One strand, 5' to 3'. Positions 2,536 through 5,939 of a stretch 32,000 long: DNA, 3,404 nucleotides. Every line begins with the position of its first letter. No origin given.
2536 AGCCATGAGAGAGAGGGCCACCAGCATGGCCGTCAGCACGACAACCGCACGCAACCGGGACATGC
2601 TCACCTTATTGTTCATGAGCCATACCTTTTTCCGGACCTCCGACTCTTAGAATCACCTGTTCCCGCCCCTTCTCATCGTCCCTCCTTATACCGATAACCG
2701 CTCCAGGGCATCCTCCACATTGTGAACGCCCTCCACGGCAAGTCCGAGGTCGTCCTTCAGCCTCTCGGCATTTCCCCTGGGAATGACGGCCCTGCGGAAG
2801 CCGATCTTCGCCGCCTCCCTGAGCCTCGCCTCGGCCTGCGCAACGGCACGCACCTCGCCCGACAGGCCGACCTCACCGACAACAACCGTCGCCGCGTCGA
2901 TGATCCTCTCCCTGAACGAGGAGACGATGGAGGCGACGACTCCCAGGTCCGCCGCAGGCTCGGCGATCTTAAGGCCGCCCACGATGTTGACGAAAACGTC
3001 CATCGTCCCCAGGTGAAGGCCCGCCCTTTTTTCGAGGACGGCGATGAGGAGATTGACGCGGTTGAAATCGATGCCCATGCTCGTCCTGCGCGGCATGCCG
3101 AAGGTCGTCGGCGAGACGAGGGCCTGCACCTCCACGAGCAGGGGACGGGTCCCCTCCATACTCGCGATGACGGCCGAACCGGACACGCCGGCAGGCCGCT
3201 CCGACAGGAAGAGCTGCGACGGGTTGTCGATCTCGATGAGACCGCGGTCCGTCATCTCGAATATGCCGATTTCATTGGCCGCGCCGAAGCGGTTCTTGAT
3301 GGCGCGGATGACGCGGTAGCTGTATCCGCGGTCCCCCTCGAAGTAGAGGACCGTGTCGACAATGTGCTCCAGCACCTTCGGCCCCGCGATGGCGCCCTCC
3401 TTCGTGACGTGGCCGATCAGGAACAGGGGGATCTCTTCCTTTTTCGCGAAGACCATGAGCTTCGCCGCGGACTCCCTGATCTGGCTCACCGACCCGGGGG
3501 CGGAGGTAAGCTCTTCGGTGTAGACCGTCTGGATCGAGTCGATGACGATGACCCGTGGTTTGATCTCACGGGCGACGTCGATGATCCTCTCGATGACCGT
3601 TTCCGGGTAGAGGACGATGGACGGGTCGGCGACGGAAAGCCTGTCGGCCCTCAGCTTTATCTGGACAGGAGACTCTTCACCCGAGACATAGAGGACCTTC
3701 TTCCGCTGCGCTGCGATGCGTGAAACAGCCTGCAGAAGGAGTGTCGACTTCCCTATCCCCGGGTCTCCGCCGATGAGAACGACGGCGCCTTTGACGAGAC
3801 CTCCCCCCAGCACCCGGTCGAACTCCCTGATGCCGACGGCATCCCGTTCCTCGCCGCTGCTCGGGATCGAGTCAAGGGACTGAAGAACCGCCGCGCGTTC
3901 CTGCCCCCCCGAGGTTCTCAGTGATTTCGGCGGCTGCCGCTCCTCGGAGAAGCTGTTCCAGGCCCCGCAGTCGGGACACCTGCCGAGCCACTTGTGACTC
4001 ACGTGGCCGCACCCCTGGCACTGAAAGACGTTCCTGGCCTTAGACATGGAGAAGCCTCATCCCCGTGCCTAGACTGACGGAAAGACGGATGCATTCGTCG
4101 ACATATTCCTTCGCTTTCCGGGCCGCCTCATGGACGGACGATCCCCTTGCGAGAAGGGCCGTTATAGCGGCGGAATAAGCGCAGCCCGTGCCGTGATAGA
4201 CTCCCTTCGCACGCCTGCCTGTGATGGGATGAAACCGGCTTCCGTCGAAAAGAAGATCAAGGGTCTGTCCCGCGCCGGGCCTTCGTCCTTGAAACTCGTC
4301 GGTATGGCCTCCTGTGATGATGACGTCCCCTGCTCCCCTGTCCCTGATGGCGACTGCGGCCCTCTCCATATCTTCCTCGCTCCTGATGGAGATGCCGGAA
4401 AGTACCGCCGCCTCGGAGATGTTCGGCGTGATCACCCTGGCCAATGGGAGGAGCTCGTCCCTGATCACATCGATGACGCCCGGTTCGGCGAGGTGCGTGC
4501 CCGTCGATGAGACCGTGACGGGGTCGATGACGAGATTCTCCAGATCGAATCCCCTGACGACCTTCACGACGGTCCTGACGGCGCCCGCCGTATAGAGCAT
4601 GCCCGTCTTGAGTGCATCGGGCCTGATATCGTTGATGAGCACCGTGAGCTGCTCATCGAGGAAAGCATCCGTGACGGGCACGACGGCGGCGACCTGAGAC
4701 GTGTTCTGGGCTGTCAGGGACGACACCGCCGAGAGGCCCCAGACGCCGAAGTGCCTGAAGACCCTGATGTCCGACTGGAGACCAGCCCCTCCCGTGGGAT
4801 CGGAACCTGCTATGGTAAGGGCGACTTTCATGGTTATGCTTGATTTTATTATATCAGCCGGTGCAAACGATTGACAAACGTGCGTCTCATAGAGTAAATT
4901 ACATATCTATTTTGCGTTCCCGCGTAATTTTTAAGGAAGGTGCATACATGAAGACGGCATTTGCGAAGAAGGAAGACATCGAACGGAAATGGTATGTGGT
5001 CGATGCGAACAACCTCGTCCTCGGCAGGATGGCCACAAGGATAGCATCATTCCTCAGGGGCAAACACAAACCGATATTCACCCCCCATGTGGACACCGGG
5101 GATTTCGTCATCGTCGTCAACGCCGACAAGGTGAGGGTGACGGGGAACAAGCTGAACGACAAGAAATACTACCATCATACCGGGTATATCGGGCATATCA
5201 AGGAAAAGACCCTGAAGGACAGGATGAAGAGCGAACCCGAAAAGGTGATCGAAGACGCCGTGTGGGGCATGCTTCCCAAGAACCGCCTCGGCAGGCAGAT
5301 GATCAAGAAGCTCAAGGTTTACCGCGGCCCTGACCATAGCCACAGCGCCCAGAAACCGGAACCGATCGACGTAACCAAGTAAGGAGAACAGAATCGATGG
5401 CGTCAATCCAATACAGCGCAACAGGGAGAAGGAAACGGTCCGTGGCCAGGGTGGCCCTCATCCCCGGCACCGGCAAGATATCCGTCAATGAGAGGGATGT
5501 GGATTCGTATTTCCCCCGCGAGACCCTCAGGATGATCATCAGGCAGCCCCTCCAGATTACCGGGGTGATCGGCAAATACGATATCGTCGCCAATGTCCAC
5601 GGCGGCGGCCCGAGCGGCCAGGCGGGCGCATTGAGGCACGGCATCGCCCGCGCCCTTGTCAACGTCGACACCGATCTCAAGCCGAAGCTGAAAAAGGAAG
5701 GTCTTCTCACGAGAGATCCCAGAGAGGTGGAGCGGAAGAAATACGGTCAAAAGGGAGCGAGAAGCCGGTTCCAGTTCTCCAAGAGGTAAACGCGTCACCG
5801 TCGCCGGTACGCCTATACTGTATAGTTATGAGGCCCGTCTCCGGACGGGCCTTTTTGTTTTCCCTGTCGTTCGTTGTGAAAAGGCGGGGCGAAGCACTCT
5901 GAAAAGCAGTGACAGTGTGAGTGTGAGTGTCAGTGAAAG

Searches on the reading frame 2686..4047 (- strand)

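Call 16: search_protein_families(library=pfam, proteins=[window:2686-4047:-])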
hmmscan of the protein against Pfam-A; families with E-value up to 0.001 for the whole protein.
window:2686-4047:- (453 aa): 13 families
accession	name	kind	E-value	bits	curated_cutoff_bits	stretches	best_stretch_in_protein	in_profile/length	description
PF06745.19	ATPase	-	2e-19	70.3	26.6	2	72-137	4-70/231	KaiC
PF13481.12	AAA_25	-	1.7e-13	51.1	27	1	72-219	18-195/195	AAA domain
PF18073.7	Zn_ribbon_LapB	-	7.8e-12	45.1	25.7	1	8-35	1-28/28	Rubredoxin metal binding domain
PF03796.21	DnaB_C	-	1.8e-07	31.3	27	1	72-133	5-66/255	DnaB-like helicase C terminal domain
PF13541.12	ChlI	-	8.7e-07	29.3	27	1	340-426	35-121/121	Subunit ChlI of Mg-chelatase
PF13191.12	AAA_16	-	1.1e-05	26.4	32.6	1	76-128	16-63/167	AAA ATPase domain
PF25199.1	nSTAND_NTPase5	-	1.4e-05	25.4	34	1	87-132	41-87/145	Novel STAND NTPase 5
PF07088.17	GvpD_P-loop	-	3e-05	24.4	24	0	87-123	10-45/189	GvpD gas vesicle protein, P-loop domain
PF13401.12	AAA_22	-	9.3e-05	23.2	27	1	89-213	7-123/130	AAA domain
PF05362.19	Lon_C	-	0.00013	22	21.1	1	363-432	109-178/205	Lon protease (S16) C-terminal proteolytic domain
PF09848.15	SLFN-g3_helicase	-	0.00027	20.8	24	1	88-177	2-93/354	Schlafen group 3, DNA/RNA helicase domain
PF13173.12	AAA_14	-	0.00088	19.7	27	0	89-175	4-74/129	AAA domain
PF13479.12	AAA_24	-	0.0009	19.6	27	0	87-177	2-78/195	AAA domain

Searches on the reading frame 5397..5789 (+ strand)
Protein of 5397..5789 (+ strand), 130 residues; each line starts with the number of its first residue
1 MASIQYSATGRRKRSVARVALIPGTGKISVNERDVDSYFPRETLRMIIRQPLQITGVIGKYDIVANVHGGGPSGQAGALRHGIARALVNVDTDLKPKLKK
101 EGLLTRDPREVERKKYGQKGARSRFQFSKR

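Call 48: search_protein_families(library=ncbifam, proteins=[window:5397-5789:+], max_evalue=0.01)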
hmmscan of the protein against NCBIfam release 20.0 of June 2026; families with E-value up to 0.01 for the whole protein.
window:5397-5789:+ (130 aa): 3 families
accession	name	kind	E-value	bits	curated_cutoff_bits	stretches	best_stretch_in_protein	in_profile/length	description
NF001099.0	PRK00132.1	equivalog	7e-58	194.5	112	1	2-130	2-130/130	30S ribosomal protein S9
NF001749.0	PRK00474.1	equivalog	1.5e-24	86.8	147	1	8-130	7-134/134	30S ribosomal protein S9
TIGR03627.1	uS9_arch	equivalog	6.2e-24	84.8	162.75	1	8-130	4-130/130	30S ribosomal protein S9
